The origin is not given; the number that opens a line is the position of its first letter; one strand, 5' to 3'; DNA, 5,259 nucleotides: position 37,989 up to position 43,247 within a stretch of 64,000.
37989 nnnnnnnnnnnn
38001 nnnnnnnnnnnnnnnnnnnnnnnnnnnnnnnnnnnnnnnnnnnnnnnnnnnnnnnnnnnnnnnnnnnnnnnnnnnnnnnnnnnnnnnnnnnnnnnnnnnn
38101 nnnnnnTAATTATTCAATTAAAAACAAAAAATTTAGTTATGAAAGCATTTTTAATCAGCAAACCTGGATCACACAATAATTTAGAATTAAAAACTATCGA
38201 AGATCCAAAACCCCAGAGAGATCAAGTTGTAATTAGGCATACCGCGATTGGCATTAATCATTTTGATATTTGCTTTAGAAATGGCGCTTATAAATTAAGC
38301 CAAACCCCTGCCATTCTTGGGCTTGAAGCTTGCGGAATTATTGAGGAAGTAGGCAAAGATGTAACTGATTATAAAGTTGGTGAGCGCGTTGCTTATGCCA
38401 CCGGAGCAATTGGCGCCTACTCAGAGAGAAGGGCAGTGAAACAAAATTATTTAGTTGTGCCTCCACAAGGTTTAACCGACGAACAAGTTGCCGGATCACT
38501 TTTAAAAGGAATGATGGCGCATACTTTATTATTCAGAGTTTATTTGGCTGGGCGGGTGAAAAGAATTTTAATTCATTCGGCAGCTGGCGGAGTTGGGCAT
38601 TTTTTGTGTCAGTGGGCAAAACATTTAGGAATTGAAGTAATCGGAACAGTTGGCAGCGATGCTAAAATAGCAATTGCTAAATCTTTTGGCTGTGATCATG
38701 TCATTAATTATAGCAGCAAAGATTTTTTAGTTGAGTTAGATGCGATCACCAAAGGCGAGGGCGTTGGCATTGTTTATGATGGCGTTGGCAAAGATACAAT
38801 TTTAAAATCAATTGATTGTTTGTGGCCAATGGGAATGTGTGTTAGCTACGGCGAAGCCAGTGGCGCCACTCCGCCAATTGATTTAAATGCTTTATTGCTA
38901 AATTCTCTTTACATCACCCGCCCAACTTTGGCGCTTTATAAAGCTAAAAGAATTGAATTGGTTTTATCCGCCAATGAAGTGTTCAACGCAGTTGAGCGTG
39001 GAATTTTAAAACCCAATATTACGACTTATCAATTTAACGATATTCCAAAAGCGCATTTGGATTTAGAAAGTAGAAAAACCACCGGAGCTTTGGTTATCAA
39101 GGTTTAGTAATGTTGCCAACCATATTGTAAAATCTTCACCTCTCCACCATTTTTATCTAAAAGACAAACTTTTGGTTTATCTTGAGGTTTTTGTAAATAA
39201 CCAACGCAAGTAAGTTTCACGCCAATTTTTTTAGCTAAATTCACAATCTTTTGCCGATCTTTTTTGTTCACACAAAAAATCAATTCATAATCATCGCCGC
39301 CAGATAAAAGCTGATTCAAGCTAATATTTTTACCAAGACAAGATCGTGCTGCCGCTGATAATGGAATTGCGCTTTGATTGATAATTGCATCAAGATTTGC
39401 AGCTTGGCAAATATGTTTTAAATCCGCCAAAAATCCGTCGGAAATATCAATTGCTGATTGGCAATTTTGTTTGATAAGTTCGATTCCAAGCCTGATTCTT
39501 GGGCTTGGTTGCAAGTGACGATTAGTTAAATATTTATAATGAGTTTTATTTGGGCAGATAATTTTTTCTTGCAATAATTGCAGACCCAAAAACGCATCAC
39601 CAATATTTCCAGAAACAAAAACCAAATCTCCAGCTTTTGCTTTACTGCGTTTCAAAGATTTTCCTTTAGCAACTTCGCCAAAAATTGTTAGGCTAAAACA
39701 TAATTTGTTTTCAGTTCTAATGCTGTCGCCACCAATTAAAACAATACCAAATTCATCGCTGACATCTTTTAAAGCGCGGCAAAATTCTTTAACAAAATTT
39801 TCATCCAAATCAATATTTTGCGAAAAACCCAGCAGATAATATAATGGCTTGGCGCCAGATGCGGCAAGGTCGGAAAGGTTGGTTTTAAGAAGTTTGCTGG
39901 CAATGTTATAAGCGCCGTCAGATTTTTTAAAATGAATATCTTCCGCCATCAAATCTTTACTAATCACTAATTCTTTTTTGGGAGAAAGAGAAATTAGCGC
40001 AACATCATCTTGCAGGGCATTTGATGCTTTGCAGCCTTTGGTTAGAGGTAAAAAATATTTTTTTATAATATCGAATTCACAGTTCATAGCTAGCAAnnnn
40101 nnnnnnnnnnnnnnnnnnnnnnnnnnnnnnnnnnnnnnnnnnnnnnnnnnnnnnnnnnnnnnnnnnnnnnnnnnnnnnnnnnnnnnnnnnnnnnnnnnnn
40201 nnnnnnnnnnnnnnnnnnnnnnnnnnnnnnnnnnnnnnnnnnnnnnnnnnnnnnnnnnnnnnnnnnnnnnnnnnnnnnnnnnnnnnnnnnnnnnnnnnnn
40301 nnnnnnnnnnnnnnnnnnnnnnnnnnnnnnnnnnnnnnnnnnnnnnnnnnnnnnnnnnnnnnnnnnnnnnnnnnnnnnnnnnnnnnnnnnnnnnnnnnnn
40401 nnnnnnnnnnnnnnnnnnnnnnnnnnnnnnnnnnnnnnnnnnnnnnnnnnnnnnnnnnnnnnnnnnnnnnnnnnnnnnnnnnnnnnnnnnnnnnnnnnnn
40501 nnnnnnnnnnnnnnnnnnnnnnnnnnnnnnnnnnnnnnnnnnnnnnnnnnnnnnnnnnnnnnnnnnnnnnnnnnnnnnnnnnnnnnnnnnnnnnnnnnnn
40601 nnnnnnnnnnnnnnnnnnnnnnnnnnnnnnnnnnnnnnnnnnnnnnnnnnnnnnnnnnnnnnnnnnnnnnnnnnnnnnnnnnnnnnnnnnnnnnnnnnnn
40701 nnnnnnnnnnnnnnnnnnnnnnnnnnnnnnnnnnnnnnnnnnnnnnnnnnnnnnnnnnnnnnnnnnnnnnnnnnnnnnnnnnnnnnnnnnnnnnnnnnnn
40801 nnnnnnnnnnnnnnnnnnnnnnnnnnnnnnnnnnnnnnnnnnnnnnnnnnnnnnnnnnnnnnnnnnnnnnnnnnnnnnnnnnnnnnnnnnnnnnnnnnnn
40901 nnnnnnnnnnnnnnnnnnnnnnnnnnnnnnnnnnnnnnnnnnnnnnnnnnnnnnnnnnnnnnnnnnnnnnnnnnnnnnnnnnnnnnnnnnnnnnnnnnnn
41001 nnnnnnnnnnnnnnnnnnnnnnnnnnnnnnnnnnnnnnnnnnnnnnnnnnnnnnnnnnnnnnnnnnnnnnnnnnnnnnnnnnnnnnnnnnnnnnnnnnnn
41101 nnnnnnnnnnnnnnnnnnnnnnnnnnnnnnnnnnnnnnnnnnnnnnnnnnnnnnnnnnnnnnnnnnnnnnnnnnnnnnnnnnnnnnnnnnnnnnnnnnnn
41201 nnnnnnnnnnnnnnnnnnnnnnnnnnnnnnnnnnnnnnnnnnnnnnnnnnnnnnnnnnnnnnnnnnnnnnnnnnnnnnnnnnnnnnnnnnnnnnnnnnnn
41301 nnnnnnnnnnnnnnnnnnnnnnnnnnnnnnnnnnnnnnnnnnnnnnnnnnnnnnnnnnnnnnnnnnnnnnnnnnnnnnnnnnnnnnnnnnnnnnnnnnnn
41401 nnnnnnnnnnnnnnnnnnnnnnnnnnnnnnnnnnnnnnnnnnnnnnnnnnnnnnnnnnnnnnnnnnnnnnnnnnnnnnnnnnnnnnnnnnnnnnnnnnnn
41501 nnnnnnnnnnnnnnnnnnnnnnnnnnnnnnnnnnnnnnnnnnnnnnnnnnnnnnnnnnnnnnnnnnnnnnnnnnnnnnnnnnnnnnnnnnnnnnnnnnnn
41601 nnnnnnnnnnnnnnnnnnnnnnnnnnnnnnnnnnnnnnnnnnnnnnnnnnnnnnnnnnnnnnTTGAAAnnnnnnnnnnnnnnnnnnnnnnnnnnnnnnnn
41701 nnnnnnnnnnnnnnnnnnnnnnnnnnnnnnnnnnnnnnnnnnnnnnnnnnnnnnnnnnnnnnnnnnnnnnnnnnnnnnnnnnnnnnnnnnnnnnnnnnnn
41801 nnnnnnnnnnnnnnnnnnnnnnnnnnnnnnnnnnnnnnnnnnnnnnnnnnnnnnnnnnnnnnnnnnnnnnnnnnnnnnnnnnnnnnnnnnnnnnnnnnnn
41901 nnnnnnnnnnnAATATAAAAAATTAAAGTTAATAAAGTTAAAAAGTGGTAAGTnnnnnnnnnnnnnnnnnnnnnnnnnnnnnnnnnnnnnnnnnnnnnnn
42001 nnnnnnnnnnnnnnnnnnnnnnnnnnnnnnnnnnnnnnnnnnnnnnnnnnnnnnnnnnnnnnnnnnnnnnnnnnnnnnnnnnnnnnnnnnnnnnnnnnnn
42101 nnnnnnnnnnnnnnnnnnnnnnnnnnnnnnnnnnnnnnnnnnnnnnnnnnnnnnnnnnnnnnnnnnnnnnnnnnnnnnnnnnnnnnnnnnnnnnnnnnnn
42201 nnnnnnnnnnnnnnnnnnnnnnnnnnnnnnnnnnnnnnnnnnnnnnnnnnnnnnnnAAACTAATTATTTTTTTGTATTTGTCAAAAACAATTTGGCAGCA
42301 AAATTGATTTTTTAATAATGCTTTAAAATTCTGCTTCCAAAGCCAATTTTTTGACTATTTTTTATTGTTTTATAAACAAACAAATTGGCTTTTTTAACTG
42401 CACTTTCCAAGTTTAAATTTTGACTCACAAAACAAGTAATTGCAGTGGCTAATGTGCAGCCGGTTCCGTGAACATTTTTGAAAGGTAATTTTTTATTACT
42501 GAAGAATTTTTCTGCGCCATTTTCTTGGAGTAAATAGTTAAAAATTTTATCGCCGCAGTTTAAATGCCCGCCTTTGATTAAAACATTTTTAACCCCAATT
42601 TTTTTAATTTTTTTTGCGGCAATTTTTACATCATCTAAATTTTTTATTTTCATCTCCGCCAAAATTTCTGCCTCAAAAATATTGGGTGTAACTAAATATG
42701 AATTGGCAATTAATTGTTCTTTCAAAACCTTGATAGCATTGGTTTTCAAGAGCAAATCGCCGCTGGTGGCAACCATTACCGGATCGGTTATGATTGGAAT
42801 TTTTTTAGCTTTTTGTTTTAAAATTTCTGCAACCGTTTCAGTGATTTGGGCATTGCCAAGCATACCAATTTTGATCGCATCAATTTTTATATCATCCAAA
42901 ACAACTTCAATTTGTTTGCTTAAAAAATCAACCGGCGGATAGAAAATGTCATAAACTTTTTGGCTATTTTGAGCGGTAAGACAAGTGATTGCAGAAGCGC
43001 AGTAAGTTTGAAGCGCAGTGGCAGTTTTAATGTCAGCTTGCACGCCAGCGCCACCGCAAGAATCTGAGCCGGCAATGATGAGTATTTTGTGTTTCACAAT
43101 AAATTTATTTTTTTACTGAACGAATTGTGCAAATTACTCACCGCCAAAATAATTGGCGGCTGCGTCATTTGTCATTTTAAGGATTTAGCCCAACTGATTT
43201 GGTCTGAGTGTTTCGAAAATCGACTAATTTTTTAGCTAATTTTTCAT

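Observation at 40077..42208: MNIO (DUF692)/DUF2063 RiPP operon of the bufferin type wedged between thiD and thiL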

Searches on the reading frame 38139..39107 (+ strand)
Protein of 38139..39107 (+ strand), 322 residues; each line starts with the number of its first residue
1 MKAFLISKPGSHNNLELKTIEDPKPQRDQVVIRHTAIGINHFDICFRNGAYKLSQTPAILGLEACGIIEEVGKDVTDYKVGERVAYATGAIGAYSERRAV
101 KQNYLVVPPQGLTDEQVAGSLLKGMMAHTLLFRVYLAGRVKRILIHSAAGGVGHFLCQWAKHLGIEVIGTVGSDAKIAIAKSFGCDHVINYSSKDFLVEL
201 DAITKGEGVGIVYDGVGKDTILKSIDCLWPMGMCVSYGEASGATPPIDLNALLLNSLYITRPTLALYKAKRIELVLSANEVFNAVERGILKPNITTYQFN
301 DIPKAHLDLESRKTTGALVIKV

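Call 3: search_protein_families(library=pfam, proteins=[window:38139-39107:+], max_evalue=0.1)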
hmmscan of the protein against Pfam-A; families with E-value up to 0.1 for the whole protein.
window:38139-39107:+ (322 aa): 3 families
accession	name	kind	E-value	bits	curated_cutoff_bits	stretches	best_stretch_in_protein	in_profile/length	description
PF00107.32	ADH_zinc_N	-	4.1e-25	88.6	31.8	1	151-261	1-111/129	Zinc-binding dehydrogenase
PF08240.17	ADH_N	-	1.9e-16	60.7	23.5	1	27-106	2-100/104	Alcohol dehydrogenase GroES-like domain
PF13602.12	ADH_zinc_N_2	-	2.5e-15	58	27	1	184-320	2-134/134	Zinc-binding dehydrogenase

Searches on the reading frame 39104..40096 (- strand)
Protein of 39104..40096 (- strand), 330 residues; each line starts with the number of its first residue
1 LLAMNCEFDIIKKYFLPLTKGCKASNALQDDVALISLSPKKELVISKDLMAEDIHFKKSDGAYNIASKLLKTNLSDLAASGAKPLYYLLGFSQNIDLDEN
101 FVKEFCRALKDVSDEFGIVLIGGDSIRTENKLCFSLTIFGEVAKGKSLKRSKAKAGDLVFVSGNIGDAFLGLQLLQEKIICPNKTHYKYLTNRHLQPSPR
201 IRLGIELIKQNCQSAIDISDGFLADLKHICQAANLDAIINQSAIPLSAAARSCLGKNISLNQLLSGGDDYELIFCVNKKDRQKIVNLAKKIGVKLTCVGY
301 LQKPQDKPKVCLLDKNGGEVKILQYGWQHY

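Call 3: search_protein_families(library=pfam, proteins=[window:39104-40096:-], max_evalue=0.1)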
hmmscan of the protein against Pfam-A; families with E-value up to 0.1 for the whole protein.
window:39104-40096:- (330 aa): 3 families
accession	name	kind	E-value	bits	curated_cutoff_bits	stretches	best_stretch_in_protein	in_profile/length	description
PF00586.29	AIRS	-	2.4e-20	73.5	24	1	30-142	2-112/112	AIR synthase related protein, N-terminal domain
PF02769.27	AIRS_C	-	1.1e-06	29.3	23.1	1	154-303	1-147/156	AIR synthase related protein, C-terminal domain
PF20335.4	DUF6630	-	0.095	13.5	27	0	249-295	110-155/158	Domain of unknown function (DUF6630)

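Call 4: search_protein_families(library=ncbifam, proteins=[window:39104-40096:-], max_evalue=0.1)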
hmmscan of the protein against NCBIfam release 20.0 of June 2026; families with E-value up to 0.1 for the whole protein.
window:39104-40096:- (330 aa): 13 families
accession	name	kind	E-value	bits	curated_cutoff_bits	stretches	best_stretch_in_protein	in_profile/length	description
TIGR01379.1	thiL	equivalog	4e-87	292.2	184.15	1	7-329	2-319/320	thiamine-phosphate kinase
NF004350.0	PRK05731.1-1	equivalog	2.9e-70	236.7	441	1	5-330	3-322/325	thiamine-phosphate kinase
NF004351.0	PRK05731.1-4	equivalog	4.5e-44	150.9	324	1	6-330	15-319/321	thiamine-phosphate kinase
NF004354.0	PRK05731.2-3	equivalog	1.3e-42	146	204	1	29-305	17-263/273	thiamine-phosphate kinase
NF004353.0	PRK05731.2-2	equivalog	5.7e-41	140.6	301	1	25-330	15-302/311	thiamine-phosphate kinase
TIGR00476.1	selD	equivalog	1.2e-14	54.2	125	1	27-259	43-266/311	selenide, water dikinase SelD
TIGR02124.1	hypE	equivalog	2.1e-11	43.4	251.6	1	27-323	31-320/332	hydrogenase expression/formation protein HypE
NF002098.0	PRK00943.1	equivalog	3.7e-11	42.5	299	1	26-251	46-262/347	selenide, water dikinase SelD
TIGR04049.1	AIR_rel_sll0787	hypoth_equivalog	3.6e-08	32.9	321.3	1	27-303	41-292/318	sll0787 family AIR synthase-like protein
TIGR03267.1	methan_mark_2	hypoth_equivalog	1.6e-05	24.2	365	1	72-303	84-297/323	methanogenesis marker 2 protein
TIGR00878.1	purM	equivalog_domain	0.003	16.8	236.35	1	65-181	77-196/332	phosphoribosylformylglycinamidine cyclo-ligase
TIGR01736.1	FGAM_synth_II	equivalog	0.018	13.3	525.75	0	31-224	420-620/718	phosphoribosylformylglycinamidine synthase subunit PurL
NF002290.1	PRK01213.1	equivalog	0.035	12.3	648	1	30-305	424-693/723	phosphoribosylformylglycinamidine synthase subunit PurL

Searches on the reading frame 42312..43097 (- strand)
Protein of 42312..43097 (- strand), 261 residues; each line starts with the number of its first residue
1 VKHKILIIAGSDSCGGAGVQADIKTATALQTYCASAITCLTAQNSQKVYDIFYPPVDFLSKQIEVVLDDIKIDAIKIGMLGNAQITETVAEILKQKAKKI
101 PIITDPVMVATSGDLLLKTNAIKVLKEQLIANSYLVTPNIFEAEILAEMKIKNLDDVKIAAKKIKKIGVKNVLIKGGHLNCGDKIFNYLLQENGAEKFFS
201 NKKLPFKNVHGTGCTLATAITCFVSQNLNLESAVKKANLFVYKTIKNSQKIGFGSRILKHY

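Call 3: search_protein_families(library=pfam, proteins=[window:42312-43097:-], max_evalue=0.1)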
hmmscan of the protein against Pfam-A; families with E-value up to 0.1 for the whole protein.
window:42312-43097:- (261 aa): 6 families
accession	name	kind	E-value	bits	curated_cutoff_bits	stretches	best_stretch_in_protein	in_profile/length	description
PF08543.17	Phos_pyr_kin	-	1.9e-84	283.3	27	1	12-254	1-241/246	Phosphomethylpyrimidine kinase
PF00294.29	PfkB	-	3.7e-08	33.5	25.8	1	85-238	143-283/302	pfkB family carbohydrate kinase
PF01256.23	Carb_kinase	-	8.8e-07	29.1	27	1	6-234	2-209/242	NAD(P)H-hydrate dehydratase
PF02110.20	HK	-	0.00051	19.9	27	1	75-242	55-215/247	Hydroxyethylthiazole kinase family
PF04055.27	Radical_SAM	-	0.044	14.4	29.5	1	87-172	64-144/166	Radical SAM superfamily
PF24200.1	DUF7425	-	0.095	13.4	27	0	120-153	38-71/95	Domain of unknown function (DUF7425)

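Call 4: search_protein_families(library=ncbifam, proteins=[window:42312-43097:-], max_evalue=0.1)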
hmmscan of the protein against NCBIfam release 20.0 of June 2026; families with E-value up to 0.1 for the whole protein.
window:42312-43097:- (261 aa): 23 families
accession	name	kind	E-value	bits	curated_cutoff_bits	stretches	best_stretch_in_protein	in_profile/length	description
TIGR00097.1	HMP-P_kinase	equivalog_domain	1.4e-84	283.3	204.95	1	5-260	1-253/254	bifunctional hydroxymethylpyrimidine kinase/phosphomethylpyrimidine kinase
NF006346.0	PRK08573.1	equivalog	1.1e-68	232.1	528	1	5-255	7-254/450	bifunctional hydroxymethylpyrimidine kinase/phosphomethylpyrimidine kinase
NF011301.0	PRK14713.1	equivalog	2.2e-64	218.2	512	1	4-254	23-271/534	bifunctional hydroxymethylpyrimidine kinase/phosphomethylpyrimidine kinase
NF007070.0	PRK09517.1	equivalog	6.9e-56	190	761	1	4-255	243-492/755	multifunctional thiamine-phosphate pyrophosphorylase/synthase/phosphomethylpyrimidine kinase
NF009077.0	PRK12412.1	equivalog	1.7e-49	168.6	385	1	3-251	4-252/274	pyridoxine/pyridoxal/pyridoxamine kinase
NF009078.0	PRK12413.1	equivalog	7e-47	160.2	225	1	2-253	3-248/253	bifunctional hydroxymethylpyrimidine kinase/phosphomethylpyrimidine kinase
NF009259.0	PRK12616.1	equivalog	5.7e-45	154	390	1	3-250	4-252/270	bifunctional hydroxymethylpyrimidine kinase/phosphomethylpyrimidine kinase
NF004398.0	PRK05756.1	equivalog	1.3e-19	70.6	292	1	71-252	75-261/287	pyridoxal kinase PdxY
NF005491.0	PRK07105.1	equivalog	1.3e-18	67.4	231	1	69-251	74-260/286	pyridoxamine kinase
TIGR00687.1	pyridox_kin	equivalog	3.6e-17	62.7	144.5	1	71-251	75-261/288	pyridoxal kinase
NF006034.0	PRK08176.1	equivalog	1e-16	61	342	1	72-257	89-276/283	pyridoxine/pyridoxal/pyridoxamine kinase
TIGR02152.1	D_ribokin_bact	equivalog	3e-09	36.6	299.65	1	121-240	164-276/298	ribokinase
NF008353.0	PRK11142.1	equivalog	3.3e-07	30.1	341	1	117-237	163-276/307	ribokinase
TIGR03168.1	1-PFK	subfamily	7.8e-07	28.3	216.4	1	123-238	167-275/305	hexose kinase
TIGR03828.1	pfkB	equivalog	1.1e-06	27.9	292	1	123-237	167-274/305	1-phosphofructokinase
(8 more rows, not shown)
